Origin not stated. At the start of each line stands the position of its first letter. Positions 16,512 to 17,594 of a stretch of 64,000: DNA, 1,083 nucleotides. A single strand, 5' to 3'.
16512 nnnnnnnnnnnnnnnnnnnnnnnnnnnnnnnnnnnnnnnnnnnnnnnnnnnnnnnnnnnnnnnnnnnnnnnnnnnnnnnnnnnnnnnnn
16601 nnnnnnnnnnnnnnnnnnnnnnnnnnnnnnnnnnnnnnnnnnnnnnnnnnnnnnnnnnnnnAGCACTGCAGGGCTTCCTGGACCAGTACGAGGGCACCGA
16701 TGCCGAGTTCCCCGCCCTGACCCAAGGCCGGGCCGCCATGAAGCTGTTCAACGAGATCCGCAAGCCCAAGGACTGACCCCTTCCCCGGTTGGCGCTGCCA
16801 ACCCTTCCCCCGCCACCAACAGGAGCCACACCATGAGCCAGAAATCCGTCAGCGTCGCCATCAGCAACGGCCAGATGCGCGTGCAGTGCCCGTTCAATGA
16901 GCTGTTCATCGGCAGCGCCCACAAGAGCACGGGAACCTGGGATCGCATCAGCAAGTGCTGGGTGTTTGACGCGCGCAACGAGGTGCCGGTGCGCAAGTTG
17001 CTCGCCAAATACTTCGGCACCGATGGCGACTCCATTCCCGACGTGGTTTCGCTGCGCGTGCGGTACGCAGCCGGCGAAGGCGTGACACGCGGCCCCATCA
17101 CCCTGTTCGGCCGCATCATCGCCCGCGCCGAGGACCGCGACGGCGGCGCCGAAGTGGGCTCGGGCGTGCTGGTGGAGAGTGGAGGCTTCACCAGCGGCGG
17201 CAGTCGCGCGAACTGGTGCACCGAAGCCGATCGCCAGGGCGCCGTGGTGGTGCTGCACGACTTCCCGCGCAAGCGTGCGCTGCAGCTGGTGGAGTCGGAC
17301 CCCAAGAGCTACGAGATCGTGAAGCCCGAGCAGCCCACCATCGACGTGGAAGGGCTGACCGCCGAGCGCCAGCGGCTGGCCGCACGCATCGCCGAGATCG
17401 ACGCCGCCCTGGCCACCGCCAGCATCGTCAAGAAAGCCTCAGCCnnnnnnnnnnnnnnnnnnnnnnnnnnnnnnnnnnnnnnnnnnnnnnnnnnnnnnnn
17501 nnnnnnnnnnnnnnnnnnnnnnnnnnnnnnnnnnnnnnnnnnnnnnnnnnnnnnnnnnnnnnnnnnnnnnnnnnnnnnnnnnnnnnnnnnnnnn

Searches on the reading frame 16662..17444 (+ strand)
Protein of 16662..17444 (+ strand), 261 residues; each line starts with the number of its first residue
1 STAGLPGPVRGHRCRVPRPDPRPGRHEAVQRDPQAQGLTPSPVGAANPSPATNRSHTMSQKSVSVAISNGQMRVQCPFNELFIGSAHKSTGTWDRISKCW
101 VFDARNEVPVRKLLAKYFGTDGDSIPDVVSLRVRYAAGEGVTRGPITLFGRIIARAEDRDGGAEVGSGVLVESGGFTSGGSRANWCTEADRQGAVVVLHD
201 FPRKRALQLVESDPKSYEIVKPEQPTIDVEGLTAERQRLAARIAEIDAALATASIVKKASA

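Call 45: search_protein_families(library=phrogs, proteins=[window:16662-17444:+], max_evalue=0.001)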
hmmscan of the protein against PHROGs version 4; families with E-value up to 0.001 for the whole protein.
window:16662-17444:+ (261 aa): 1 family
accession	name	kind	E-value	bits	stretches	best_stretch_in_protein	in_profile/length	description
phrog_18108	-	unknown function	3.8e-29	102.7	1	48-261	83-290/290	-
